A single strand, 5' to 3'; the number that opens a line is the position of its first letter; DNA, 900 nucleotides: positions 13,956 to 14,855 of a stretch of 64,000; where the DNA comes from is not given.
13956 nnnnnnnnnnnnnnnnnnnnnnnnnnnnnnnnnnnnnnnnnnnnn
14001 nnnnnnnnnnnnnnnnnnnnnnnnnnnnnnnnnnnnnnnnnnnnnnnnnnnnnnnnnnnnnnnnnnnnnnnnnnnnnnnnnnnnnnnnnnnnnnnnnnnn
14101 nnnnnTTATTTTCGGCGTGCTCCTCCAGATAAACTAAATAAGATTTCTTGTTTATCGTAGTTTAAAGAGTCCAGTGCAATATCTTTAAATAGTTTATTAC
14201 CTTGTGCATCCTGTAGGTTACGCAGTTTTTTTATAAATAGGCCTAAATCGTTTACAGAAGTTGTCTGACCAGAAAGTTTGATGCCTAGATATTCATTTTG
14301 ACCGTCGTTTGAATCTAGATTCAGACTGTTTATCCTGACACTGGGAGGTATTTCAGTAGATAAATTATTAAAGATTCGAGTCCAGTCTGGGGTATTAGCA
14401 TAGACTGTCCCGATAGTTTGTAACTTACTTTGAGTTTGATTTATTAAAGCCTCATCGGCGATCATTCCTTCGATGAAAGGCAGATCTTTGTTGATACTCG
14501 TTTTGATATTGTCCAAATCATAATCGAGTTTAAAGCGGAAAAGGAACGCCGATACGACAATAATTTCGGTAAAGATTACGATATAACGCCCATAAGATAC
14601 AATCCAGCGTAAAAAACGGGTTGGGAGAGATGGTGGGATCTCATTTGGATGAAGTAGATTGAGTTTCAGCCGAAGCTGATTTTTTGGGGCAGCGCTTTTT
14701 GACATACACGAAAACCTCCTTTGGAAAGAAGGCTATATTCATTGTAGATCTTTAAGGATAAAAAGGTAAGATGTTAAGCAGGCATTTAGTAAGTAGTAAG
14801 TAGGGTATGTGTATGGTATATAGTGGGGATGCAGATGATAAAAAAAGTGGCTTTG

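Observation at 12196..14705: Partial type-IV-pilus-like operon (PilN-like, PilO-like, small Pro-rich protein, FN3/dockerin surface protein) without pilM/pilB/pilC nearby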

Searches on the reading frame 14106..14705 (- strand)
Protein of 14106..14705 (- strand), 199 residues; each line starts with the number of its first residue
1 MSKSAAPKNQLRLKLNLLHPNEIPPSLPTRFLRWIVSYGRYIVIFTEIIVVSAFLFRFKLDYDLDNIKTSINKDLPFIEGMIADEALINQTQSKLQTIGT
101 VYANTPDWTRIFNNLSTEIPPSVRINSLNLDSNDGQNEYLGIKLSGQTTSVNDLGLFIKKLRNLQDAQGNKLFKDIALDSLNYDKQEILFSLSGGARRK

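Call 3: search_protein_families(library=pfam, proteins=[window:14106-14705:-], max_evalue=1)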
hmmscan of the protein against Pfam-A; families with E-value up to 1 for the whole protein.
window:14106-14705:- (199 aa): 1 family
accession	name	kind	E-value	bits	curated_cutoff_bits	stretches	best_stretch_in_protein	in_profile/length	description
PF05137.18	PilN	-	0.0012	19.3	22.8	1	111-166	2-50/78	Fimbrial assembly protein (PilN)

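Call 4: search_protein_families(library=ncbifam, proteins=[window:14106-14705:-], max_evalue=1)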
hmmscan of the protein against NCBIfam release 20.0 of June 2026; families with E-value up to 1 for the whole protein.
window:14106-14705:- (199 aa): 0 families

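Call 14: find_homologous_proteins(query=window:14106-14705:-, max_evalue=0.001)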
Query window:14106-14705:- (199 aa): 27 proteins with E <= 0.001 among 101 candidates.
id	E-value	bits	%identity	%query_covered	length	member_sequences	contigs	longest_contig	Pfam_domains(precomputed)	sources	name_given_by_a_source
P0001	6.7e-125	432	99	100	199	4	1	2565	-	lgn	-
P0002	1.3e-111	389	89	100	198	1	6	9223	-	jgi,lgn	jgi:hypothetical protein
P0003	2.3e-97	342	77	99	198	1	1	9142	-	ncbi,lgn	-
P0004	7.6e-97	340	78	99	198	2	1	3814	-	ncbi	-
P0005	1.2e-96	340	76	100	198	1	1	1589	-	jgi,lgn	jgi:hypothetical protein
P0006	1.3e-96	340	76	99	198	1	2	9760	-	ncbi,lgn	-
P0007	6.4e-96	337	76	99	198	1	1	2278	-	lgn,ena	-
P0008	6.0e-92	325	73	99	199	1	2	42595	-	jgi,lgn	jgi:hypothetical protein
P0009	1.2e-91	323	73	99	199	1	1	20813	-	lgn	-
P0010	1.4e-91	323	74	99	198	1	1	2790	-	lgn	-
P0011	8.8e-90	317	71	99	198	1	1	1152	-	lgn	-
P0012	2.0e-86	307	69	99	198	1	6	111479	-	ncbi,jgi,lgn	jgi:hypothetical protein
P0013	5.4e-85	302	68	99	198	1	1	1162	-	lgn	-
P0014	5.6e-85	302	70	99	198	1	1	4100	-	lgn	-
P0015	5.8e-84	298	67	99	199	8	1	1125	-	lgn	-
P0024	2.7e-46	176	47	98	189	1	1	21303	-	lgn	-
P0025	6.5e-45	171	46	97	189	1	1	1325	PF05137.19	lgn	-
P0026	8.9e-43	164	44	98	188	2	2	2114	PF05137.19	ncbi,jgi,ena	-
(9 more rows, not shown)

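Call 15: find_encoding_contigs(protein=P0012, flank=10000, max_places=2)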
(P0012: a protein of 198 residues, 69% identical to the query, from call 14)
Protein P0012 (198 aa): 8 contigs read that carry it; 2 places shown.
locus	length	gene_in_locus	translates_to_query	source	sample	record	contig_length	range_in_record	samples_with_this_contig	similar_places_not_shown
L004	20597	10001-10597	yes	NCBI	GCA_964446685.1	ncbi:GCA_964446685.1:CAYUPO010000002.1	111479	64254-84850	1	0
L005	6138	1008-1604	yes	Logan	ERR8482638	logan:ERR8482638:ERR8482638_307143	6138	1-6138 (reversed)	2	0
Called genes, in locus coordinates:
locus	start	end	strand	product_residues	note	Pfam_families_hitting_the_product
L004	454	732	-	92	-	-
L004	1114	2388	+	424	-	PF05977:MFS_3, PF07690:MFS_1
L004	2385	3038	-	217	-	-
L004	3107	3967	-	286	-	PF01833:TIG (faint)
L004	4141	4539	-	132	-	-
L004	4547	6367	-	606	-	PF00009:GTP_EFTU, PF00679:EFG_C, PF06421:LepA_C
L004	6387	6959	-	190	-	PF01725:Ham1p_like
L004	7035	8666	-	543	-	PF03023:MurJ, PF01554:MatE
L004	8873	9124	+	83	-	PF01649:Ribosomal_S20p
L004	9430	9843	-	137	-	PF00293:NUDIX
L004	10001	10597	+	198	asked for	-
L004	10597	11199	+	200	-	PF04350:PilO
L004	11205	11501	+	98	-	-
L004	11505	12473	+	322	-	PF16656:Pur_ac_phosph_N, PF00404:Dockerin_1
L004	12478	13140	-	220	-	PF21694:DNA_pol3_delta_C (weak)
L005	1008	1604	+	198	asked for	-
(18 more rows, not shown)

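Call 16: find_encoding_contigs(protein=P0024, flank=10000, max_places=2)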
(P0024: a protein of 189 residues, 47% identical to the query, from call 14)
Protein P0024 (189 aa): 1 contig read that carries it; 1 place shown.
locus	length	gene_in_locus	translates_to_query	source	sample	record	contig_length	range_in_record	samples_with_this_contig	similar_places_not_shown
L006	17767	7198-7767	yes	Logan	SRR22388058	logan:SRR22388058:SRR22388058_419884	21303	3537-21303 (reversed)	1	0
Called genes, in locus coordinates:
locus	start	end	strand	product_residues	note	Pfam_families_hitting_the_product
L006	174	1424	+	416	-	PF05977:MFS_3, PF07690:MFS_1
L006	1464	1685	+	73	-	-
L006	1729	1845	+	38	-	-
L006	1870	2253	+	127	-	PF01435:Peptidase_M48 (faint), PF13058:DUF3920 (weak), PF10463:Peptidase_U49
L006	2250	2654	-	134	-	-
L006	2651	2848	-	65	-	-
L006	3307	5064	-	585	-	PF00009:GTP_EFTU, PF00679:EFG_C, PF06421:LepA_C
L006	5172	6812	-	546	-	PF03023:MurJ, PF01554:MatE (weak)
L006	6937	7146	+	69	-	PF01649:Ribosomal_S20p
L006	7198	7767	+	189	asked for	-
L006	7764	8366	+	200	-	PF04350:PilO (weak)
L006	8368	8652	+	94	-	-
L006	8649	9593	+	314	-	PF16656:Pur_ac_phosph_N, PF00404:Dockerin_1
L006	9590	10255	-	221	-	PF21694:DNA_pol3_delta_C (weak)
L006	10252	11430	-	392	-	PF03816:LytR_cpsA_psr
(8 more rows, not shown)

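Call 21: search_solved_structures(query=A1, max_evalue=10, show_alignments=2)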
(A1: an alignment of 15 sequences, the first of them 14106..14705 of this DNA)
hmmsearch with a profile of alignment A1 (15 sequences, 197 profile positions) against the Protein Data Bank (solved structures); distinct sequences matched with E-value up to 10: 9.
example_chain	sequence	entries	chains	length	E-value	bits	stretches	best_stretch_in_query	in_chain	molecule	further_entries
2kv7_A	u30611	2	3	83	0.14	15.3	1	58-120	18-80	Protein prgI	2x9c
2lpz_A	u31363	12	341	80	0.23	14.6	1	58-120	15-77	Protein prgI | PrgI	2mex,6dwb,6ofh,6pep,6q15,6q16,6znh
6off_A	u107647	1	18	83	0.26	14.5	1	58-120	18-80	Protein PrgI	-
6ofg_P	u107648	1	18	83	0.28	14.4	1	58-120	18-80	Protein PrgI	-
6ofe_P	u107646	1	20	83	0.33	14.1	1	58-120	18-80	Protein PrgI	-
2jow_A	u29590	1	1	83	0.42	13.8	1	58-117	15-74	Protein prgI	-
3zqb_A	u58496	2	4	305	0.46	13.7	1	58-121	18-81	PROTEIN PRGI, CELL INVASION PROTEIN SIPD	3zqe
5hod_A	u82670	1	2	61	0.83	12.8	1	90-136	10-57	LIM/homeobox protein Lhx4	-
1fo5_A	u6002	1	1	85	1.1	12.5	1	103-140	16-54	THIOREDOXIN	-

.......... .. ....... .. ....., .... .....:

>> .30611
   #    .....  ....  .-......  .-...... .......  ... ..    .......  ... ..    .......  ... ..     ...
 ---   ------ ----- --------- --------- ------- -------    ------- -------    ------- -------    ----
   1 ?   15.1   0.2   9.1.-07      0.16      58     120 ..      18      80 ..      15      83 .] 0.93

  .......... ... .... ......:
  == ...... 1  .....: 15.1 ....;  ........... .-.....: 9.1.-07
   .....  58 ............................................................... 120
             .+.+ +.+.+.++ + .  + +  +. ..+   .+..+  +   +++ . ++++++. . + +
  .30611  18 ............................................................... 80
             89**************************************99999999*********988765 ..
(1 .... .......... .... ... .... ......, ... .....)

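Call 29: predict_structure(alignment_id=A1)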
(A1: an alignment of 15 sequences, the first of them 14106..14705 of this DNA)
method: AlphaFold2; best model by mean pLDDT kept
length: 199 residues; sequences in the alignment: 15
mean_pLDDT: 74.8   pTM: 0.43
mean pLDDT of the five models: 74.8, 73.0, 72.4, 69.9, 69.1
residues with pLDDT >= 90: 26; 70-90: 115; 50-70: 30; < 50: 28
segments of 3 or more residues with pLDDT < 50: 1-23, 76-79
pLDDT, mean of each block of 10 residues (from residue 1): 43 39 55 75 85 85 76 52 68 76 70 83 87 71 91 90 85 89 90 86
secondary structure, 60 per line:
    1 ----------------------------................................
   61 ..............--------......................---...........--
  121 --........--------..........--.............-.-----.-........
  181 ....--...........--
elements in order: H29-74 H83-104 H108-118 E123-130 E139-148 H151-163 E173-184 E187-197

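Call 39: find_related_loci(query=A1, collection=genome_contigs, flank=10000)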
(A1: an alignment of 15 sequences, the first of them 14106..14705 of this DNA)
Query A1 (199 aa) in genome_contigs; peptide patterns used: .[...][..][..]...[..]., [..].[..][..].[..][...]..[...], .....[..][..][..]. (x = any residue, [..] = any of these).
144 stretches matched a pattern; 22 encode a relative of the query (tblastn E <= 1e-3); 22 distinct loci.
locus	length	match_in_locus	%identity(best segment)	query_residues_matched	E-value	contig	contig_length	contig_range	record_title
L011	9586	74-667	89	1-199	5e-118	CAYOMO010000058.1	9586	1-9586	MAG TPA_asm: uncultured Gammaproteobacteria bacterium isolate SRP292972_co1_31 genome assembly, contig: NODE_2961_length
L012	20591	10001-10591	69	1-198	9e-86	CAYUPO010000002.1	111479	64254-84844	MAG TPA_asm: uncultured Gammaproteobacteria bacterium isolate SRP286056_co1_297 genome assembly, contig: NODE_122_length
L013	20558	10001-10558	45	1-194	6e-47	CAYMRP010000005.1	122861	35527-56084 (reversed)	MAG TPA_asm: uncultured Gammaproteobacteria bacterium isolate SRP286056_co1_76 genome assembly, contig: NODE_107_length_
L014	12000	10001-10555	46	1-194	1e-45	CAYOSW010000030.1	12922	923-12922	MAG TPA_asm: uncultured Gammaproteobacteria bacterium isolate binchicken_co105_397 genome assembly, contig: NODE_6115_le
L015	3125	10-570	44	1-195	3e-45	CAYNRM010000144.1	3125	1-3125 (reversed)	MAG TPA_asm: uncultured Gammaproteobacteria bacterium isolate SRP128246_co1_67 genome assembly, contig: NODE_91200_lengt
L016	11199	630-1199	38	1-197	5e-44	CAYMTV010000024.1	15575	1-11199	MAG TPA_asm: uncultured Gammaproteobacteria bacterium isolate binchicken_co38_1053 genome assembly, contig: NODE_7991_le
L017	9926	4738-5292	46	1-194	3e-43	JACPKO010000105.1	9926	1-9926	MAG: Candidatus Daviesbacteria bacterium isolate NC_groundwater_496_Ag_S-0.1um_39_16 S35_SO-1_scaffold_635517, whole gen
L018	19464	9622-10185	42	1-199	2e-41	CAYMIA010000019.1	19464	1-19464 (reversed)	MAG TPA_asm: uncultured Gammaproteobacteria bacterium isolate SRP200132_co1_145 genome assembly, contig: NODE_4872_lengt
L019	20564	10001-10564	44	1-196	3e-40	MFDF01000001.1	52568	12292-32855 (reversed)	MAG: Candidatus Daviesbacteria bacterium RIFCSPHIGHO2_12_FULL_37_16 rifcsphigho2_12_scaffold_1043, whole genome shotgun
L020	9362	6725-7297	38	5-197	2e-40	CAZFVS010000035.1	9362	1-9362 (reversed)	MAG TPA_asm: uncultured Gammaproteobacteria bacterium isolate SRP269290_co2_8 genome assembly, contig: NODE_9668_length_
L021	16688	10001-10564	36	5-194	4e-39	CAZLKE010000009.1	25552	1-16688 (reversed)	MAG TPA_asm: uncultured Gammaproteobacteria bacterium isolate SRP050083_co1_414 genome assembly, contig: NODE_707_length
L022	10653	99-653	39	1-194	4e-38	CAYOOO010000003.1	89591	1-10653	MAG TPA_asm: uncultured Gammaproteobacteria bacterium isolate binchicken_co110_106 genome assembly, contig: NODE_672_len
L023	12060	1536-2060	39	13-194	2e-36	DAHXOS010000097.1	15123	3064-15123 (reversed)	MAG TPA_asm: bacterium isolate clean1861 k141_375309, whole genome shotgun sequence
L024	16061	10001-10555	41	4-196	5e-36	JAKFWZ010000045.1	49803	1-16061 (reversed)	MAG: Candidatus Daviesbacteria bacterium isolate ND2_Bin_11 ND2_0000046, whole genome shotgun sequence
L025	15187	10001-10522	33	13-194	2e-22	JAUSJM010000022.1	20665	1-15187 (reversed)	MAG: bacterium isolate E14_metabat.bin.301 E14_k141_1288866, whole genome shotgun sequence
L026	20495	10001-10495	28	15-190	3e-18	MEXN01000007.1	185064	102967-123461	MAG: Candidatus Amesbacteria bacterium RIFCSPLOWO2_01_FULL_48_25 rifcsplowo2_01_scaffold_52, whole genome shotgun sequen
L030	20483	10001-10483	29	14-188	1e-12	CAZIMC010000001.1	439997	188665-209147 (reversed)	MAG TPA_asm: uncultured Gammaproteobacteria bacterium isolate SRP170004_co1_20 genome assembly, contig: NODE_13_length_4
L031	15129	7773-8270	30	15-192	4e-15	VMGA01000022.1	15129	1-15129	MAG: Microgenomates group bacterium Gr01-1014_16 G01um101416_scaffold_1989, whole genome shotgun sequence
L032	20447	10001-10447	26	15-166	1e-5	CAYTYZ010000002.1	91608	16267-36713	MAG TPA_asm: uncultured Gammaproteobacteria bacterium isolate SRP170004_co1_231 genome assembly, contig: NODE_270_length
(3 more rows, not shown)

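Call 41: search_protein_families(library=pfam, proteins=[L030:11577-12953:+, L030:13027-15231:+, L030:11221-11580:+, L032:8313-9947:+, L032:11473-12825:+, L032:12829-14313:+, L032:14322-15242:+, L026:11327-12757:+, L026:13321-14406:+, L031:9078-10448:+], max_evalue=0.01)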
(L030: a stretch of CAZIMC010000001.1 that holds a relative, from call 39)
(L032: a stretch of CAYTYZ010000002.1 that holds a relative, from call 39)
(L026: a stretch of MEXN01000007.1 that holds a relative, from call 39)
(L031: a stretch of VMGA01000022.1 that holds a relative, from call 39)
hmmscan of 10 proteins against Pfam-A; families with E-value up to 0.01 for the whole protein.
L030:11577-12953:+ (458 aa): 6 families
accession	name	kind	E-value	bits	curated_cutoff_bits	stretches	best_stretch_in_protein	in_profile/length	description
PF16656.11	Pur_ac_phosph_N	-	2.2e-10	41.4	30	1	46-115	5-83/93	Purple acid Phosphatase, N-terminal domain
PF19077.6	Big_13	-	7.1e-10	39.7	27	1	287-361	21-98/102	Bacterial Ig-like domain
PF13620.12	CarboxypepD_reg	-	7.8e-07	29.8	32.3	1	141-181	2-43/82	Carboxypeptidase regulatory-like domain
PF00041.27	fn3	-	3.1e-06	27.7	25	1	41-112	2-68/84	Fibronectin type III domain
PF02369.22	Big_1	-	0.0049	17.4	34.9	1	126-186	6-70/93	Bacterial Ig-like domain (group 1)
PF17936.7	Big_6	-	0.0093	16.6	27.6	0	292-338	12-58/83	Bacterial Ig domain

L030:13027-15231:+ (734 aa): 1 family
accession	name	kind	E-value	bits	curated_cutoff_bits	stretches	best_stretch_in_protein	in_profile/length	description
PF00630.25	Filamin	-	0.0036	18.5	26.9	0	480-548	10-78/93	Filamin/ABP280 repeat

L030:11221-11580:+ (119 aa): 0 families

L032:8313-9947:+ (544 aa): 2 families
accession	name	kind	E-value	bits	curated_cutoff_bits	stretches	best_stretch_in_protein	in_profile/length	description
PF03023.19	MurJ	-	3.6e-69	234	27.4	1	69-493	11-434/451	Lipid II flippase MurJ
PF01554.23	MatE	-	4.8e-09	36.5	24.9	1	276-424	15-158/161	MatE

L032:11473-12825:+ (450 aa): 1 family
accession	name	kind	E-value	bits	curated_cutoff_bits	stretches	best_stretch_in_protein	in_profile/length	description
PF19077.6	Big_13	-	9.4e-05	23.3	27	1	281-347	20-87/102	Bacterial Ig-like domain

L032:12829-14313:+ (494 aa): 0 families

L032:14322-15242:+ (306 aa): 1 family
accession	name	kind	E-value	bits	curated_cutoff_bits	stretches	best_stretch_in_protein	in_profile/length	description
PF01040.23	UbiA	-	1.4e-23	83.9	34.2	1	41-215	20-200/250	UbiA prenyltransferase family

L026:11327-12757:+ (476 aa): 4 families
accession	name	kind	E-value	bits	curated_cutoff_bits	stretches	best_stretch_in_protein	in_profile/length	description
PF16656.11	Pur_ac_phosph_N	-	9.1e-08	33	30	1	48-126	8-84/93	Purple acid Phosphatase, N-terminal domain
PF17936.7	Big_6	-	9.7e-07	29.4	27.6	1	289-342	8-60/83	Bacterial Ig domain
PF19077.6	Big_13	-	8.6e-05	23.4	27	1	288-350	21-84/102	Bacterial Ig-like domain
PF00041.27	fn3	-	0.0046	17.6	25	0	42-117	2-66/84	Fibronectin type III domain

L026:13321-14406:+ (361 aa): 5 families
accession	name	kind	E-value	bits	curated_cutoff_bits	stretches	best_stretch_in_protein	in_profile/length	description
PF00534.26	Glycos_transf_1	-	2.8e-28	99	26.4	1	181-331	10-159/172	Glycosyl transferases group 1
PF13692.12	Glyco_trans_1_4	-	9.1e-27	94.5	27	1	188-329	3-141/142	Glycosyl transferases group 1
PF13439.12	Glyco_transf_4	-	2e-13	51.2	28.5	1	14-170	1-166/170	Glycosyltransferase Family 4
PF13579.12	Glyco_trans_4_4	-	3.3e-09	37.7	29.7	1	16-152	2-141/158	Glycosyl transferase 4-like domain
PF20706.3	GT4-conflict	-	6.8e-08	32.3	26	1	191-300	202-317/385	Family 4 Glycosyltransferase in conflict systems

L031:9078-10448:+ (456 aa): 5 families
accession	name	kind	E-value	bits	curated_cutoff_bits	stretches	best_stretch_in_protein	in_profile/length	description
PF16656.11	Pur_ac_phosph_N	-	8.7e-11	42.7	30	1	48-123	5-83/93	Purple acid Phosphatase, N-terminal domain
PF19077.6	Big_13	-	2.3e-05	25.2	27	1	289-352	20-84/102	Bacterial Ig-like domain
PF13620.12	CarboxypepD_reg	-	0.00037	21.2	32.3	0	151-192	4-47/82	Carboxypeptidase regulatory-like domain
PF00041.27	fn3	-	0.00043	20.9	25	1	44-118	3-66/84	Fibronectin type III domain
PF17936.7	Big_6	-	0.0064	17.1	27.6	0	293-342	10-58/83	Bacterial Ig domain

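Call 54: search_protein_representatives(alignment_id=A1)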
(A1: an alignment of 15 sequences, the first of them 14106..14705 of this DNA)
Query: 15 sequences, 197 profile positions. Proteins with E-value up to 0.001 (for the whole library): 1165; up to 1e-10: 576; up to 1e-30: 48. The best 150 are listed.
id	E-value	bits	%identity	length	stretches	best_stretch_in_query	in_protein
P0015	2.6e-90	318.0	-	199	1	1-196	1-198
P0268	3.1e-76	272.1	-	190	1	1-194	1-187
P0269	3.7e-63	229.4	-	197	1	1-195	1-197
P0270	8.4e-62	225.0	-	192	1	1-195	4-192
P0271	8.8e-62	224.9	-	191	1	1-195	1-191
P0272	3.3e-60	219.8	-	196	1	1-194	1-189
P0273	3.6e-60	219.6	-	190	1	5-194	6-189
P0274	1.6e-59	217.5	-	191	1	7-191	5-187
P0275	1.8e-57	210.8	-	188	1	9-194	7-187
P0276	1.1e-55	205.0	-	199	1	4-195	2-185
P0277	5.0e-55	202.8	-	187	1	4-194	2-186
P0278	1.1e-54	201.7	-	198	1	4-193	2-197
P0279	1.6e-53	198.0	-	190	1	3-194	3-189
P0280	2.1e-53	197.6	-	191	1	8-194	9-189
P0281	9.9e-53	195.4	-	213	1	1-195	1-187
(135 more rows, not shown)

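Call 57: search_protein_families(library=pfam, alignment_id=A3, max_evalue=0.001)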
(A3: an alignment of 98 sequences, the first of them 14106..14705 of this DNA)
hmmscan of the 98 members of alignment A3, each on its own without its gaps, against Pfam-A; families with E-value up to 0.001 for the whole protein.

A. member 1, window:14106-14705:- (199 aa): 0 families

B. families by the number of members that match (of 98 scanned): 4 families
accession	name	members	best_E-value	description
PF05137.18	PilN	92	3.2e-14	Fimbrial assembly protein (PilN)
PF05508.16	Ran-binding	1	9.7e-05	RanGTP-binding protein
PF05531.17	NPV_P10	1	0.00045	Nucleopolyhedrovirus P10 protein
PF18222.6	PilN_bio_d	1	0.00088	PilN biogenesis protein dimerization domain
